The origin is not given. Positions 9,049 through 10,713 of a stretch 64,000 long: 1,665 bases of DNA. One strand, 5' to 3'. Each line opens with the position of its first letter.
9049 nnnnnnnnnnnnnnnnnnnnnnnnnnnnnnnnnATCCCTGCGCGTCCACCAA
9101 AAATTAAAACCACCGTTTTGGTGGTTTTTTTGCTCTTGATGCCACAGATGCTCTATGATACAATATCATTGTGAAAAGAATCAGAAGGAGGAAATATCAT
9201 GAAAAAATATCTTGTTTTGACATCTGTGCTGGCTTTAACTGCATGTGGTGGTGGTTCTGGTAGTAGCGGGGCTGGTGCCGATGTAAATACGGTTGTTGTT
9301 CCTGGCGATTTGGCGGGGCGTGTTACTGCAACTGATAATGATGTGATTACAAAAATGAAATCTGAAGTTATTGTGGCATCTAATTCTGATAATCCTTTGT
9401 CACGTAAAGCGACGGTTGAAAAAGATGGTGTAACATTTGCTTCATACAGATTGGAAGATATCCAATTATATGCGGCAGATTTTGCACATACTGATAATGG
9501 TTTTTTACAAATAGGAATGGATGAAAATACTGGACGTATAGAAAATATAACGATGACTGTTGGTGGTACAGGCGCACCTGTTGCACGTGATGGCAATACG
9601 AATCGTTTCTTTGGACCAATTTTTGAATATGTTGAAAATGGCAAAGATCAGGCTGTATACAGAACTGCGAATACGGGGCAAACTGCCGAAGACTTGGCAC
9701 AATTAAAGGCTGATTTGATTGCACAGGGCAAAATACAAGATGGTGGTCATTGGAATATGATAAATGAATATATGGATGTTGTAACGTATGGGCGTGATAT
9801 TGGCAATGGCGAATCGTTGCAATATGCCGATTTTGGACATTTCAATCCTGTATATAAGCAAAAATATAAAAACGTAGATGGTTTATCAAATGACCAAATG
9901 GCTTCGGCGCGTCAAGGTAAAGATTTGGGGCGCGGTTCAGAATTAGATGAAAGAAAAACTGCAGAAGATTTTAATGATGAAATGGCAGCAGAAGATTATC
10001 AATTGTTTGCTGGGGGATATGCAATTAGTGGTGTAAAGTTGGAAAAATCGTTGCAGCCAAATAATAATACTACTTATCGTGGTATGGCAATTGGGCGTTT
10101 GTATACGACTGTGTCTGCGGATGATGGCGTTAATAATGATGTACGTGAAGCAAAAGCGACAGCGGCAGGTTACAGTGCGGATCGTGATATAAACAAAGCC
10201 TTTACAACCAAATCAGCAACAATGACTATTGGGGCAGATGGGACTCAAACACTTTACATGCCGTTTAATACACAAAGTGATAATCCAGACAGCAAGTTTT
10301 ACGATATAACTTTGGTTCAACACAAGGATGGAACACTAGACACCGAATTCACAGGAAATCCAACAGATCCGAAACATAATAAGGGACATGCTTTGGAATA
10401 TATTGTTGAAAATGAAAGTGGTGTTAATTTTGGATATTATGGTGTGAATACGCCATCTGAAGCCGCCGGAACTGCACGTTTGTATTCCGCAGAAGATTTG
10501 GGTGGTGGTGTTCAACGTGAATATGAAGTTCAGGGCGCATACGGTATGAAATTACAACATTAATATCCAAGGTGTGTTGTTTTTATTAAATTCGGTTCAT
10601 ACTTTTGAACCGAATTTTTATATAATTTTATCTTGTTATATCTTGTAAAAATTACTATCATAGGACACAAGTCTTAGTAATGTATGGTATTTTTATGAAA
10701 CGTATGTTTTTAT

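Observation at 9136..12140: Slam-like translocon next to a TbpB/fHbp-like surface lipoprotein in a reduced alphaproteobacterial background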

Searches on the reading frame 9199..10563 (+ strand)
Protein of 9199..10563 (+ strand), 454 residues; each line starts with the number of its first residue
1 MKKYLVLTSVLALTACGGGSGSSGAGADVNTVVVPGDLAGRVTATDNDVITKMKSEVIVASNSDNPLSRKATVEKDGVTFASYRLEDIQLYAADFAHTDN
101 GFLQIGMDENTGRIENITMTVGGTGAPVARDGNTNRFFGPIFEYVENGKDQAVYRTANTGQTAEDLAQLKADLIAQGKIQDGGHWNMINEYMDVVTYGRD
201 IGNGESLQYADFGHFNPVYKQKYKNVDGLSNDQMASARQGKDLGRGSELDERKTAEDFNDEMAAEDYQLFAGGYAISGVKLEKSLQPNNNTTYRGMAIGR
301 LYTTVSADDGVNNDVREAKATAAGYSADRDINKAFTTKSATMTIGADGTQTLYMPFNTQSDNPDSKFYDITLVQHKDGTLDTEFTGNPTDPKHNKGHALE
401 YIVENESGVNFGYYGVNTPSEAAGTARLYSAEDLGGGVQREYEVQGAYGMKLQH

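Call 4: search_protein_families(library=pfam, proteins=[window:9199-10563:+], max_evalue=1)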
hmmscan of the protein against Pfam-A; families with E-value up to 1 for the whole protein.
window:9199-10563:+ (454 aa): 0 families

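Call 5: search_protein_families(library=ncbifam, proteins=[window:9199-10563:+], max_evalue=1)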
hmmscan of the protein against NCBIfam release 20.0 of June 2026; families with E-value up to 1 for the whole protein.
window:9199-10563:+ (454 aa): 1 family
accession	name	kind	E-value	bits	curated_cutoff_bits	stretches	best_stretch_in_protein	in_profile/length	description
NF058595.1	invert_tail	domain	0.11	12.8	37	1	5-54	61-107/113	lipo-invert putative C-terminal anchoring domain-containing protein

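Call 6: find_homologous_proteins(query=window:9199-10563:+, max_evalue=0.001)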
Query window:9199-10563:+ (454 aa): 186 proteins with E <= 0.001 among 8000 candidates; the best 120 are listed.
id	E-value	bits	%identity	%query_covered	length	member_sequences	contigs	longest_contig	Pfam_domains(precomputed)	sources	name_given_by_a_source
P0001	1.4e-297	1005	99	100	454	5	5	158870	-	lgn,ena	-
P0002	1.6e-189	649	68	100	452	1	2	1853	-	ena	-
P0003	6.3e-189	647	69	100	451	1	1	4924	-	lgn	-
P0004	1.9e-163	563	62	100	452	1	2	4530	-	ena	-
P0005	2.7e-163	562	62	100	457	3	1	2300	-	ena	-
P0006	6.3e-162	558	59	100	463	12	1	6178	-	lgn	-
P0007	2.7e-161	556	60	100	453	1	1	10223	-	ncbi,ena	-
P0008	2.9e-161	556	61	100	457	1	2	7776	-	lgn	-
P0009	3.5e-160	552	61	100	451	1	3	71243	-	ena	-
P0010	1.0e-159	551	61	100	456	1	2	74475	-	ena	-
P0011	1.6e-159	550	61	100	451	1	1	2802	-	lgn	-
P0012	3.2e-159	549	60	100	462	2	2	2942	-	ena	-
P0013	3.0e-157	543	61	100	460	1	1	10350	-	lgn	-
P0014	2.0e-156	540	60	100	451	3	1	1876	-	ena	-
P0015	7.1e-155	535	60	98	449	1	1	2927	-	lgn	-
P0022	1.2e-126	442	55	99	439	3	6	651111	-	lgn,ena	-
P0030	3.1e-106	375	46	68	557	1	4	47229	-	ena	-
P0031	1.9e-105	372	48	68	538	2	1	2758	-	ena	-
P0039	1.8e-101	359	46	69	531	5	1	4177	-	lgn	-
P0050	8.0e-99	350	45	72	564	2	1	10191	-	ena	-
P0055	2.7e-97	345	45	99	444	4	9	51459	-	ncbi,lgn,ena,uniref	ncbi:hypothetical protein [Candidatus Avelusimicrobium caledoniensis]|uniref:hypothetical protein n=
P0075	1.4e-92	330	45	69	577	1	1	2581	-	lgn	-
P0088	5.3e-87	311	40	69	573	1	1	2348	-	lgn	-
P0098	7.6e-83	297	41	69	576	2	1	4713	-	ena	-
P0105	4.6e-81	292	40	69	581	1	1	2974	-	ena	-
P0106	6.8e-81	291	38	69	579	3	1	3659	-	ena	-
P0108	1.4e-79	287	42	69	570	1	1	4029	-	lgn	-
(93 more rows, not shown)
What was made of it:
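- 9199..10563 (+): Lipoprotein gene (454 aa), the predicted Slam cargo; a family with no Pfam or NCBIfam model. 186 homologues, all unnamed or 'hypothetical' (call 6).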

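Call 11: search_solved_structures(query=A1, max_evalue=10, show_alignments=3)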
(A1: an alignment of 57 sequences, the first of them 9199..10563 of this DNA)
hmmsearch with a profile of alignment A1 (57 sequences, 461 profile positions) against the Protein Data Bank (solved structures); distinct sequences matched with E-value up to 10: 1.
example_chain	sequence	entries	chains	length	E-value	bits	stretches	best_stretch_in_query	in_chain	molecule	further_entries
4av2_M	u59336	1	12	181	0.17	14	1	1-26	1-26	PILP PROTEIN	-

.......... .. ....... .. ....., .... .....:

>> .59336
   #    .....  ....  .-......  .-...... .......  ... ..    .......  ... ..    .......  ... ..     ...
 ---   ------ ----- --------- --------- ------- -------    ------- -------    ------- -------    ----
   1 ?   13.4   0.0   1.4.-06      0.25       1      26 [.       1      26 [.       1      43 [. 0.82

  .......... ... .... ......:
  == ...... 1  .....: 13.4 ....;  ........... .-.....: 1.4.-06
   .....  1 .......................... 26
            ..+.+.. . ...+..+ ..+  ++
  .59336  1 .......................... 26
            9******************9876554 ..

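Call 15: find_encoding_contigs(protein=P0022, flank=8000, max_places=3)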
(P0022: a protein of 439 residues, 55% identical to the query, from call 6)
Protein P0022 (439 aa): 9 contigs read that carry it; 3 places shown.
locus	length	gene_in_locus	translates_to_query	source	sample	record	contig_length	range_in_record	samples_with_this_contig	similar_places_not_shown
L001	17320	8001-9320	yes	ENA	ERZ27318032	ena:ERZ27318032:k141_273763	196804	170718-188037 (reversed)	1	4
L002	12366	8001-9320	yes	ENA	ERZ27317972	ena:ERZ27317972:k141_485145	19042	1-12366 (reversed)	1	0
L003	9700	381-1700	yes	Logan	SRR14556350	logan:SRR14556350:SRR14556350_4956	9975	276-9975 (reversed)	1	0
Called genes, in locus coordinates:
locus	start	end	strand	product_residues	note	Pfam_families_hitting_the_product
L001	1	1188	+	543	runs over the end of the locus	PF03717:PBP_dimer, PF00905:Transpeptidase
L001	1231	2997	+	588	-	PF01368:DHH, PF02272:DHHA1, PF17768:RecJ_OB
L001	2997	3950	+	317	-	PF01368:DHH, PF02272:DHHA1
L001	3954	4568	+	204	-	PF03548:LolA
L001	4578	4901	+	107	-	PF02416:TatA_B_E (weak)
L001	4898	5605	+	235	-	PF00902:TatC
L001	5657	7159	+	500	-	PF01476:LysM, PF01551:Peptidase_M23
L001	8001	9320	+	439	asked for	-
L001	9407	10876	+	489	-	PF07719:TPR_2 (faint), PF14559:TPR_19 (faint), PF24575:TPR_Slam, PF13428:TPR_14 (weak), PF04575:SlipAM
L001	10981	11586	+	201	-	PF13505:OMP_b-brl, PF02462:Opacity (weak)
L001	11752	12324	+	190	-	-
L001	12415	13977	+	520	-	-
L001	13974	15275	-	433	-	PF00919:UPF0004, PF04055:Radical_SAM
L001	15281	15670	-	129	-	-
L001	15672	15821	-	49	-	-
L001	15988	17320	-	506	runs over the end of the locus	PF02934:GatB_N, PF02637:GatB_Yqey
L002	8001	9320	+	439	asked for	-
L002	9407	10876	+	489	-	PF07719:TPR_2 (faint), PF14559:TPR_19 (faint), PF24575:TPR_Slam, PF13428:TPR_14 (weak), PF04575:SlipAM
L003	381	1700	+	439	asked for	-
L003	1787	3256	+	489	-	PF07719:TPR_2 (faint), PF14559:TPR_19 (faint), PF24575:TPR_Slam, PF13428:TPR_14 (weak), PF04575:SlipAM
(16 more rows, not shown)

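Call 16: find_encoding_contigs(protein=P0055, flank=8000, max_places=3)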
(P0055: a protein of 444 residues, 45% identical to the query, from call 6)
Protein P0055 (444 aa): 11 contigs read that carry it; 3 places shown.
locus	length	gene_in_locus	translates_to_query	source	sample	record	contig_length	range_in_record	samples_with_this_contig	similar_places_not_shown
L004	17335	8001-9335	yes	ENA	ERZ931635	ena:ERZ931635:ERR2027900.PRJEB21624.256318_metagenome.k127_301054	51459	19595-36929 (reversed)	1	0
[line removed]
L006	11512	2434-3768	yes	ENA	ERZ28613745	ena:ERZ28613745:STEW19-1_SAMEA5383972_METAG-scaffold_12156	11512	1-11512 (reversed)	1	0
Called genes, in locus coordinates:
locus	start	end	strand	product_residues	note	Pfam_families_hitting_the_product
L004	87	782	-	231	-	PF07963:N_methyl (weak), PF16732:ComP_DUS (weak), PF16734:Pilin_GH (weak)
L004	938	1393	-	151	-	PF00588:SpoU_methylase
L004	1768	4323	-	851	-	PF11897:DUF3417, PF00343:Phosphorylase, PF28476:GlgP_C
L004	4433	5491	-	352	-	PF07854:DUF1646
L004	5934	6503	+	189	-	PF06414:Zeta_toxin, PF13671:AAA_33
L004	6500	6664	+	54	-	-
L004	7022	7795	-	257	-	-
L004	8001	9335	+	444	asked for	-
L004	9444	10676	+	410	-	PF07719:TPR_2 (faint), PF12895:ANAPC3 (faint), PF13181:TPR_8 (faint), PF13428:TPR_14 (faint), PF14559:TPR_19 (faint), PF24575:TPR_Slam, PF04575:SlipAM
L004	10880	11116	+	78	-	PF12728:HTH_17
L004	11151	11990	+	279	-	-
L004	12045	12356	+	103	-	-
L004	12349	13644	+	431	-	PF12728:HTH_17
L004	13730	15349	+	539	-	PF00239:Resolvase, PF07508:Recombinase, PF13408:Zn_ribbon_recom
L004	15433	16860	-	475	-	-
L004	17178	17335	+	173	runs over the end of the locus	PF07963:N_methyl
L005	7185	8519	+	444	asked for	-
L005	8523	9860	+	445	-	PF12895:ANAPC3 (faint), PF07719:TPR_2 (faint), PF13181:TPR_8 (faint), PF13428:TPR_14 (faint), PF14559:TPR_19 (faint), PF24575:TPR_Slam, PF04575:SlipAM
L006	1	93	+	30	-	?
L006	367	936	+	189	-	PF06414:Zeta_toxin, PF13671:AAA_33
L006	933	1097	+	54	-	-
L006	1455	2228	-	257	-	-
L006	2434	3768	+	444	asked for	-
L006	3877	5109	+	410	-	PF07719:TPR_2 (faint), PF12895:ANAPC3 (faint), PF13181:TPR_8 (faint), PF13428:TPR_14 (faint), PF14559:TPR_19 (faint), PF24575:TPR_Slam, PF04575:SlipAM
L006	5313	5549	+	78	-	PF12728:HTH_17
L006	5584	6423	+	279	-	-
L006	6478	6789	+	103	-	-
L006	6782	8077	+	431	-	PF12728:HTH_17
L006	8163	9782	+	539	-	PF00239:Resolvase, PF07508:Recombinase, PF13408:Zn_ribbon_recom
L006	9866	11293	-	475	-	-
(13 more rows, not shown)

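Call 17: predict_structure(alignment_id=A1)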
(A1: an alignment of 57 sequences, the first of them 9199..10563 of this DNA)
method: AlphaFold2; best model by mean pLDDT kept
length: 454 residues; sequences in the alignment: 57
mean_pLDDT: 87.8   pTM: 0.84
mean pLDDT of the five models: 87.8, 87.0, 86.7, 86.0, 85.8
residues with pLDDT >= 90: 337; 70-90: 60; 50-70: 22; < 50: 35
segments of 3 or more residues with pLDDT < 50: 1-30, 68-70
pLDDT, mean of each block of 10 residues (from residue 1): 33 32 41 58 75 87 56 69 92 88 91 90 80 93 92 85 94 94 95 96 95 96 96 95 96 96 94 95 97 98 96 97 94 97 98 98 97 96 97 95 95 96 98 97 98 95
secondary structure, 60 per line:
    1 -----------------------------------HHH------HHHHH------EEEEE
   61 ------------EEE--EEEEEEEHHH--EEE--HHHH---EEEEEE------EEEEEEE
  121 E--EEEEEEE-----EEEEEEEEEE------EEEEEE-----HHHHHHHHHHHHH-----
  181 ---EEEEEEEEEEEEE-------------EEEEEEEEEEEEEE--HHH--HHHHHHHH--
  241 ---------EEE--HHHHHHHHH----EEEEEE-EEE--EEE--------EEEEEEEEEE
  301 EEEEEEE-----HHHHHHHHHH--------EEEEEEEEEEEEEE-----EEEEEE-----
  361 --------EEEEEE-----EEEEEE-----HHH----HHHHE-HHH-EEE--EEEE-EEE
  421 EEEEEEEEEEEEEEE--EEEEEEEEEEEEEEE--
elements in order: H45-49 E56-60 E73-75 E78-84 E90-92 H95-98 E102-107 E114-121 E124-130 E136-145 E152-157 H163-175 E184-196 E210-223 H231-238 E250-252 H255-263 E268-273 E275-277 E280-282 E291-307 H313-322 E331-344 E350-355 E369-374 E380-385 H398-401 E408-410 E413-416 E418-435 E438-452
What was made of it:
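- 9199..10563 (+): AlphaFold2 pLDDT 87.8, pTM 0.84 (call 17).
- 9199..9288 (+): Signal peptide with lipobox L-T-A-C (Cys16) and Gly/Ser tether (residues 17 to about 30). Residues 1-30 are disordered in the model (call 17).
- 9334..9873 (+): N-terminal beta-rich lobe (residues 46-225). Conserved motifs: PIFEYV, GGHWN, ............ Insertion hot spot after residue 148. DSSP of the model (call 17).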

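Call 19: fold_search(model_id=the predicted structure, library=pdb)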
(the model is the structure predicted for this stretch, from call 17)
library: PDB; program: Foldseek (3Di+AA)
matches with E <= 10: 1385; with E <= 0.001: 4
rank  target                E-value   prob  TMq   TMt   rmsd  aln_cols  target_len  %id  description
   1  5kkx_B                1.6e-04  1.00  0.23  0.37   9.8       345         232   13  Crystal structure of a TbpB C-lobe mutant from Neisseria meningitidis M982 (released 2017-07-19)
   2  5kkx_A                2.3e-04  0.98  0.20  0.33  12.0       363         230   10  Crystal structure of a TbpB C-lobe mutant from Neisseria meningitidis M982 (released 2017-07-19)
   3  7oui_O                3.5e-04  0.84  0.13  0.25  15.2       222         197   13  Structure of C2S2M2-type Photosystem supercomplex from Arabidopsis thaliana (digitonin-extracted) (released 2021-08-18)
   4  3jcu_O                5.1e-04  0.97  0.16  0.27  14.3       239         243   11  Cryo-EM structure of spinach PSII-LHCII supercomplex at 3.2 Angstrom resolution (released 2016-05-25)
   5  4o4u_B                1.1e-03  0.75  0.19  0.18  13.9       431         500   10  Crystal structure of the vaccine antigen Transferrin Binding Protein B (TbpB) mutant Trp-176-Ala from Haemophilus para (released 2015-01-14)
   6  4o4u_A                1.5e-03  0.75  0.21  0.19  12.8       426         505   12  Crystal structure of the vaccine antigen Transferrin Binding Protein B (TbpB) mutant Trp-176-Ala from Haemophilus para (released 2015-01-14)
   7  4o4u_D                1.6e-03  0.72  0.20  0.18  13.9       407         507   10  Crystal structure of the vaccine antigen Transferrin Binding Protein B (TbpB) mutant Trp-176-Ala from Haemophilus para (released 2015-01-14)
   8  3ve1_A                1.7e-03  0.90  0.22  0.20  14.5       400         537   11  The 2.9 angstrom crystal structure of Transferrin binding protein B (TbpB) from serogroup B M982 Neisseria meningitidi (released 2012-02-22)
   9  5g38                  1.9e-03  0.77  0.14  0.28  15.5       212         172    9  PsbO subunit of Photosystem II, beta barrel domain at 100K, pH 6 (released 2016-08-10)
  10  4o3y                  2.4e-03  0.54  0.22  0.20  19.3       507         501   10  Crystal structure of the vaccine antigen Transferrin Binding Protein B (TbpB) mutant Arg-179-Glu from Actinobacillus ple (released 2015-01-14)
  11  9lk4_O                3.2e-03  0.66  0.14  0.26  14.4       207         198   14  Cryo-EM structure of Lhcb4.1-C2S2 PSII-LHCII supercomplex from Arabidopsis thaliana (released 2025-06-18)
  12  4o4u_C                4.7e-03  0.35  0.17  0.16  17.1       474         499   11  Crystal structure of the vaccine antigen Transferrin Binding Protein B (TbpB) mutant Trp-176-Ala from Haemophilus para (released 2015-01-14)
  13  9i4t_O                4.9e-03  0.60  0.14  0.23  15.5       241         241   13  Photosystem II from Arabidopsis thaliana (released 2026-03-25)
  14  3pgs_A                4.9e-03  0.08  0.10  0.11  23.3       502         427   12  Phe3Gly mutant of EcFadL (released 2011-05-25)
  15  4il6_O                8.4e-03  0.35  0.12  0.20  17.3       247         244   12  Structure of Sr-substituted photosystem II (released 2013-03-06)
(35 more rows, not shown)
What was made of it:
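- The best PDB fold hit for the full model is the TbpB C-lobe, 5kkx_B, E 1.6e-4, probability 1.0 (call 19).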

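Call 39: find_related_loci(query=A1, collection=genome_contigs, flank=5000)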
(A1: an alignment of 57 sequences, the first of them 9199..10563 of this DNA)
Query A1 (454 aa) in genome_contigs; peptide patterns used: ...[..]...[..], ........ (x = any residue, [..] = any of these).
89 stretches matched a pattern; 27 encode a relative of the query (tblastn E <= 1e-3); 26 distinct loci.
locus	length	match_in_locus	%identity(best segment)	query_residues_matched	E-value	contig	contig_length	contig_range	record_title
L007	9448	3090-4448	60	1-453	1e-166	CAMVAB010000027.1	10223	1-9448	MAG TPA_asm: uncultured proteobacterium isolate SRR8387716_bin.61_metaWRAP_v1.3_MAG genome assembly, contig: ERZ14209542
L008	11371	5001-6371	62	1-453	9e-168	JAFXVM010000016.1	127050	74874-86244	MAG: Alphaproteobacteria bacterium isolate RGIG6783 Sheep_Rumen-3__c1490763, whole genome shotgun sequence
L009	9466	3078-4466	60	1-453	8e-161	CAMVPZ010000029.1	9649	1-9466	MAG TPA_asm: uncultured proteobacterium isolate SRR8387715_bin.114_metaWRAP_v1.3_MAG genome assembly, contig: ERZ1420954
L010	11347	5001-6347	45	1-453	5e-102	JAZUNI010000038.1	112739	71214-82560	MAG: Elusimicrobiaceae bacterium isolate T1900044889_TS20190355.MAGScoT_cleanbin_000011 SGB_3240_k141_1520938, whole gen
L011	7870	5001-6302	42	33-453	1e-100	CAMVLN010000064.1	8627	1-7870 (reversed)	MAG TPA_asm: uncultured Elusimicrobia bacterium isolate SRR8387716_bin.100_metaWRAP_v1.3_MAG genome assembly, contig: ER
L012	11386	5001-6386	45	1-453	9e-101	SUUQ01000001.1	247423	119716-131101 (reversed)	MAG: Alphaproteobacteria bacterium isolate SIG50 NODE_553_length_247423_cov_7.004432, whole genome shotgun sequence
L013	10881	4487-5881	43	1-451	9e-95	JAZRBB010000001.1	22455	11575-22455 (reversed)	MAG: Candidatus Enterousia sp. isolate T1900045132_TC20190126.MAGScoT_cleanbin_000016 SGB_4885_k141_1955371, whole genom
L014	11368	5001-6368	43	1-453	1e-93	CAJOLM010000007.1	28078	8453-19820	uncultured Elusimicrobiales bacterium isolate Reindeer_2_mag_101 genome assembly, contig: scaffold_2342, whole genome sh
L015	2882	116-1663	39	1-453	1e-90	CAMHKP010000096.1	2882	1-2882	MAG: uncultured Alphaproteobacteria bacterium isolate SRR11784293_bin.8_metaWRAP_v1.3_MAG genome assembly, contig: ERZ12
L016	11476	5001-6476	41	1-450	1e-88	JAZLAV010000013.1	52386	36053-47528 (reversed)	MAG: Candidatus Enterousia sp. isolate T1900045072_TC20190066.MAGScoT_cleanbin_000021 SGB_4619_k141_2946550, whole genom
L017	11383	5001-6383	42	1-453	3e-84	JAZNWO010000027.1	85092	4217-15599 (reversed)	MAG: Candidatus Avelusimicrobium sp. isolate T1900044783_TS20190249.MAGScoT_cleanbin_000013 SGB_2586_k141_1724, whole ge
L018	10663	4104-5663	39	1-453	5e-81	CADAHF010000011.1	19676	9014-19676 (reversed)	MAG: uncultured proteobacterium isolate RUG13292 genome assembly, contig: RUG13292_asm_11, whole genome shotgun sequence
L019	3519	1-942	46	139-453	3e-77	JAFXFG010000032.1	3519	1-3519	MAG: Alphaproteobacteria bacterium isolate RGIG6362 Sheep_Rectum-4__c509703, whole genome shotgun sequence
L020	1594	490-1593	44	1-357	1e-78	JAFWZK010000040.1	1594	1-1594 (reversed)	MAG: Alphaproteobacteria bacterium isolate RGIG6210 Sheep_Rectum-2__c660678, whole genome shotgun sequence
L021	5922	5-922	46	147-453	2e-74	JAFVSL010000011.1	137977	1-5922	MAG: Alphaproteobacteria bacterium isolate RGIG5353 Sheep_Colon-3__c770365, whole genome shotgun sequence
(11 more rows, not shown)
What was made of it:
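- Tried and rejected: Five independent bins carry them (calls 16, 39).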

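Call 41: search_protein_representatives(alignment_id=A1)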
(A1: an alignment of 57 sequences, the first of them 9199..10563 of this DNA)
Query: 57 sequences, 461 profile positions. Proteins with E-value up to 0.001 (for the whole library): 325; up to 1e-10: 171; up to 1e-30: 51. The best 150 are listed.
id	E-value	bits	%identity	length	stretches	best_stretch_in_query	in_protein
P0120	2.2e-179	613.7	-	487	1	1-461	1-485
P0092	1.2e-178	611.2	-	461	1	1-461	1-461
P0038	4.2e-178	609.4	-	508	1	1-461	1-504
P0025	7.1e-176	602.1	-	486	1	1-461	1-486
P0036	6.9e-175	598.8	-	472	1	1-461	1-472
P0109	9.6e-175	598.4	-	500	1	1-459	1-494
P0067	2.9e-174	596.8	-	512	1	1-460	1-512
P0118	6.1e-171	585.8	-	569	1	1-461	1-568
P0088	2.0e-166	571.0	-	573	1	1-461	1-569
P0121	4.0e-164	563.4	-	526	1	1-461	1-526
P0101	1.0e-162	558.7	-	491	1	1-461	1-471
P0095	7.0e-154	529.6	-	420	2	1-304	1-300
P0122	5.0e-147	507.0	-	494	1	1-461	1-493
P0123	4.6e-141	487.3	-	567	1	1-460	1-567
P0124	7.5e-134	463.6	-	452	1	1-461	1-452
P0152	5.6e-44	167.3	-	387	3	1-215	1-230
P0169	6.2e-27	111.1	-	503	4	1-123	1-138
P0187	6.6e-21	91.2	-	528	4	331-458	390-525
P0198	4.1e-19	85.3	-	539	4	341-461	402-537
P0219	1.5e-16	76.9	-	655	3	331-460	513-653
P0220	1.5e-16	76.8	-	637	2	331-460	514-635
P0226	5.0e-16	75.1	-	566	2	82-460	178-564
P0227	5.4e-16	75.0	-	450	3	325-459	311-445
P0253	7.5e-13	64.7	-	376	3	333-428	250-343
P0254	1.2e-12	64.0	-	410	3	322-430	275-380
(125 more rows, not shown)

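Call 44: search_protein_families(library=pfam, proteins=[P0187, P0198, P0219, P0220, P0227, P0253, P0254, P0226, P0152, P0169], max_evalue=0.01)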
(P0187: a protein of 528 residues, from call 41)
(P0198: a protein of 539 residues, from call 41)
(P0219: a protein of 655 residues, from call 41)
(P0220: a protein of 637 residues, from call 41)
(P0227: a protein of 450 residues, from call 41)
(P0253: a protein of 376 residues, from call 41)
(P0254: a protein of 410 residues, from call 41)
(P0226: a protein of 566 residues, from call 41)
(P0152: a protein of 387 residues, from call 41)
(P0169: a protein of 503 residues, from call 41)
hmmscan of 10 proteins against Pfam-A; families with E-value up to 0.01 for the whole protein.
P0187 (528 aa): 0 families

P0198 (539 aa): 0 families

P0219 (655 aa): 0 families

P0220 (637 aa): 0 families

P0227 (450 aa): 0 families

P0253 (376 aa): 0 families

P0254 (410 aa): 0 families

P0226 (566 aa): 1 family
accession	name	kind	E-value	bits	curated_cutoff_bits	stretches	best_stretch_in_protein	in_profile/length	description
PF24586.1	DUF7611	-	0.0096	15.9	27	0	420-480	83-143/155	Domain of unknown function (DUF7611)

P0152 (387 aa): 0 families

P0169 (503 aa): 0 families
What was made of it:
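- On Pfam TbpB_B_D (PF01298) / FHBP_C (PF08794) barrel families: Ten distant superfamily members show nothing (call 44).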
